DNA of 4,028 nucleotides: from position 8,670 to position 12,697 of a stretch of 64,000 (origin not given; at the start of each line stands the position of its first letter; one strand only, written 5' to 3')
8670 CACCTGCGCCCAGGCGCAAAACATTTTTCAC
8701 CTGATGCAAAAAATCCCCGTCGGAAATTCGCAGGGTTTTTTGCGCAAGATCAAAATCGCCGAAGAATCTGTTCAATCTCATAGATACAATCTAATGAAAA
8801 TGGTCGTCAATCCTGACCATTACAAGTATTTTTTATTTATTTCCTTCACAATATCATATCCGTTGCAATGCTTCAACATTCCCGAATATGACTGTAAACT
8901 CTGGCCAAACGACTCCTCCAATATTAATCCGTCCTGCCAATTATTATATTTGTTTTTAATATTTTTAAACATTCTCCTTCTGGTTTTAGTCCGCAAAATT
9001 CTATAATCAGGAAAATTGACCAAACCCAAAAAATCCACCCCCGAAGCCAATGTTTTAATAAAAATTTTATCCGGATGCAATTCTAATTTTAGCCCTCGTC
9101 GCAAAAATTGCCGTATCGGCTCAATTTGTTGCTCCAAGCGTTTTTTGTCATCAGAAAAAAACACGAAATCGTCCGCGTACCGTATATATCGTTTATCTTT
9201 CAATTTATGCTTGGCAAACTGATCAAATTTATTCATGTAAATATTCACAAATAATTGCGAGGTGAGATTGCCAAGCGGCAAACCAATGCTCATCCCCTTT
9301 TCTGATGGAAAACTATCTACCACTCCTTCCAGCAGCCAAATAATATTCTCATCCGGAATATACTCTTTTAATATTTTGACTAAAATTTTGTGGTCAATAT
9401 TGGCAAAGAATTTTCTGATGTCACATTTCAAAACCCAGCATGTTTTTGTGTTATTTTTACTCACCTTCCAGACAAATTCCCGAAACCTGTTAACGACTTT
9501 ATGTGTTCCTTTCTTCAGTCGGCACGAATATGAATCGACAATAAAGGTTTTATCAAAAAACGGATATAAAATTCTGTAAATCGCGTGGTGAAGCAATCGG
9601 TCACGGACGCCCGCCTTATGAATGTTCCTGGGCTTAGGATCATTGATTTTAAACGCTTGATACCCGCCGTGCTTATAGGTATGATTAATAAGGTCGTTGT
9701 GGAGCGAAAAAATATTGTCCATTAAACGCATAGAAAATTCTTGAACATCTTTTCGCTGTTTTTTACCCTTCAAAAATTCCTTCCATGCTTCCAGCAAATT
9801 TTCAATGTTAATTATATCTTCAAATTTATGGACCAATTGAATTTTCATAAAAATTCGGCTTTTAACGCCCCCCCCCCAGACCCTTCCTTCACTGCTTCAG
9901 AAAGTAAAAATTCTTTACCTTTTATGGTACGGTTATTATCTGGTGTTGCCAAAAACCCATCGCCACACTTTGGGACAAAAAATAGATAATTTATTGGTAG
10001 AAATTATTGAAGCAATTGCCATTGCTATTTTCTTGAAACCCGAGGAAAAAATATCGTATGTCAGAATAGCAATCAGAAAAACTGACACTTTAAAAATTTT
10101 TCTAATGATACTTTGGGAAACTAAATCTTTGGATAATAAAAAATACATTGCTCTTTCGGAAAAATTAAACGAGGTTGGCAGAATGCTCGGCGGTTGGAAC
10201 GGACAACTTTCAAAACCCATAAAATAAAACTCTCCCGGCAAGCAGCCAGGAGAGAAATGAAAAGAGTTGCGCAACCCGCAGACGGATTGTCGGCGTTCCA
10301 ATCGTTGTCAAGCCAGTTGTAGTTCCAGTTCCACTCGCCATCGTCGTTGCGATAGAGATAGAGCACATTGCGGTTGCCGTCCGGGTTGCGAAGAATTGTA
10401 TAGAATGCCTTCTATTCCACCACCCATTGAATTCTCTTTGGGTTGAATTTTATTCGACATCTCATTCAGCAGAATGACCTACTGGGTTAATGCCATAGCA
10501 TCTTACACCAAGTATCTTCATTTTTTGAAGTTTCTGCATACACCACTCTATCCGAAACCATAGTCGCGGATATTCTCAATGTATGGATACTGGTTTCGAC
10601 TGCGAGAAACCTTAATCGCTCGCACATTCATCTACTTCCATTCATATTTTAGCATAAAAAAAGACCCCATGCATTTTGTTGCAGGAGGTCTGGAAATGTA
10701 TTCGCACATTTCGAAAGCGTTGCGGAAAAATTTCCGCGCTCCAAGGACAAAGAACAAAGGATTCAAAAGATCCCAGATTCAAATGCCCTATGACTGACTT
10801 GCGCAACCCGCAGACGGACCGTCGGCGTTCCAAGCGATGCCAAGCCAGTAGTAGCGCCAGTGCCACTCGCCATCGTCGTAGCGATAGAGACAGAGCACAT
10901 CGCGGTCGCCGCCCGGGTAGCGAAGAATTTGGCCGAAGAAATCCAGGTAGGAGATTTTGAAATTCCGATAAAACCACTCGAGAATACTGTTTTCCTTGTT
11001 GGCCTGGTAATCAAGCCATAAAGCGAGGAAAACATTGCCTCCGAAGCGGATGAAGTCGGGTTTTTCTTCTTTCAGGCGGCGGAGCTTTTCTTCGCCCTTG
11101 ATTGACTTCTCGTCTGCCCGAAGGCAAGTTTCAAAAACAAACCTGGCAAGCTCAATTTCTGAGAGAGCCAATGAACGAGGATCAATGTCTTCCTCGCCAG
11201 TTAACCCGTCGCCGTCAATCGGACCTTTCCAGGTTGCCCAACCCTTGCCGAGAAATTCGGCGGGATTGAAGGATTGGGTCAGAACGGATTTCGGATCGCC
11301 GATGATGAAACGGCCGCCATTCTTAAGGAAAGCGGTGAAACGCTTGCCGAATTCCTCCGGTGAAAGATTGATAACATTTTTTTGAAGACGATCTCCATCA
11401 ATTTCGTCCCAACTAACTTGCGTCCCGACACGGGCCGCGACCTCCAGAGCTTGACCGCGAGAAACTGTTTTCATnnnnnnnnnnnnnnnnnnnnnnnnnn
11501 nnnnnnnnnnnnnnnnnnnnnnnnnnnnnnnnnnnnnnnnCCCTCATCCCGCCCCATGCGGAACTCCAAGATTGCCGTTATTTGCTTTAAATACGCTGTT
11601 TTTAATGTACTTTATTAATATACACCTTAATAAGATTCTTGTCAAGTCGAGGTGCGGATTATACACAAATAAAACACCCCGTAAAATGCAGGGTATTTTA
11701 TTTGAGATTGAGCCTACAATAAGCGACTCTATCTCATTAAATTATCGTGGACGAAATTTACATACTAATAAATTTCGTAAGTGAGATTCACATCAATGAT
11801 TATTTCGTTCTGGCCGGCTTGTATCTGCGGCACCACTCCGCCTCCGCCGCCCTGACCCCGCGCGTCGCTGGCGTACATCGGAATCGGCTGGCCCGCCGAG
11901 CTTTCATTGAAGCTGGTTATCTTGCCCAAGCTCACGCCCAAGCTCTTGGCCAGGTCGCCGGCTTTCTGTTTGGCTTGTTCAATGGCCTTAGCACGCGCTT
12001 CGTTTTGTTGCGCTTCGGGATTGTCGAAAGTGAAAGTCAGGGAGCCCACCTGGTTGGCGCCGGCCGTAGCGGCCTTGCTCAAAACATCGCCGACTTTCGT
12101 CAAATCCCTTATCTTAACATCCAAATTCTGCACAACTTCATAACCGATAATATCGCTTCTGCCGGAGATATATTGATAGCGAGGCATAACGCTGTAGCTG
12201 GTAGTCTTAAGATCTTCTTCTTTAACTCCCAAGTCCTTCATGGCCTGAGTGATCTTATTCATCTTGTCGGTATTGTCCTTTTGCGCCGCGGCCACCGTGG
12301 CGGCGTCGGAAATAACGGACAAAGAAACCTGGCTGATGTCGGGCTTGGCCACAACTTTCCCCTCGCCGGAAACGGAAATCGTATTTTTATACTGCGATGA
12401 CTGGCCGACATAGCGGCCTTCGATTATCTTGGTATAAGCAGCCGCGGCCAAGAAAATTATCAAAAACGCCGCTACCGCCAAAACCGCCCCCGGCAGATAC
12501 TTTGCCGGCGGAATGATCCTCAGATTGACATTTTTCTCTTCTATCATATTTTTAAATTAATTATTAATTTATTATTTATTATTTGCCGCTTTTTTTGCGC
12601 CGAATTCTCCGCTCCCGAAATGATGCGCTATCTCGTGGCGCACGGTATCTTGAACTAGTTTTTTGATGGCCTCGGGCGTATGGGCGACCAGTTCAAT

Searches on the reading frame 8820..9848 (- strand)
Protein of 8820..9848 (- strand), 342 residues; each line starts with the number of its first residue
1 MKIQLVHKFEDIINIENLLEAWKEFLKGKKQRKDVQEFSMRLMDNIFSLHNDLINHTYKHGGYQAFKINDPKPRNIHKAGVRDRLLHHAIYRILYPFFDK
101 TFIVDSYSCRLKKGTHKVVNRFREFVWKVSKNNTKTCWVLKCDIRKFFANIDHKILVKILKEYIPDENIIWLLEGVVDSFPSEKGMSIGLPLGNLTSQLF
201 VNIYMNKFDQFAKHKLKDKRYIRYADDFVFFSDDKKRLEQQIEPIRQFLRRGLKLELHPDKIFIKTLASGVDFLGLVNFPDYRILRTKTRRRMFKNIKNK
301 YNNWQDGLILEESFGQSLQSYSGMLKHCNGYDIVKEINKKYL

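Call 91: search_protein_families(library=pfam, max_evalue=0.0001, proteins=[window:8820-9848:-])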
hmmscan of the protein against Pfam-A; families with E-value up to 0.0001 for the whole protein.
window:8820-9848:- (342 aa): 1 family
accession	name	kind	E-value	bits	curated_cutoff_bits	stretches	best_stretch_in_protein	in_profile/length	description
PF00078.32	RVT_1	-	6.8e-26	91.7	29.6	1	72-276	8-203/205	Reverse transcriptase (RNA-dependent DNA polymerase)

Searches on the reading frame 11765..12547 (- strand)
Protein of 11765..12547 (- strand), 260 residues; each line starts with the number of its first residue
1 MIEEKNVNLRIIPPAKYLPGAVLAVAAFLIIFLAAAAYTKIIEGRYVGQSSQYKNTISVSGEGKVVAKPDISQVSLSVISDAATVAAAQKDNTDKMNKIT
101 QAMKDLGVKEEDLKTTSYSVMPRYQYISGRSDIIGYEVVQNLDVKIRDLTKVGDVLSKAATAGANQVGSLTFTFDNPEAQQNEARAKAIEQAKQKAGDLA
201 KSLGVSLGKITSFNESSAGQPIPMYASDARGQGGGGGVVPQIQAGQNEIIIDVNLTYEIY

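Call 91: search_protein_families(library=pfam, max_evalue=0.0001, proteins=[window:11765-12547:-])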
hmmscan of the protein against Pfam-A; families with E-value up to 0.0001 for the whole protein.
window:11765-12547:- (260 aa): 1 family
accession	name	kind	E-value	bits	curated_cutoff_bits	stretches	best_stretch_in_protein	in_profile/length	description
PF04402.19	SIMPL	-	8.9e-52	176.8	25.2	1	57-257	1-205/205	Protein of unknown function (DUF541)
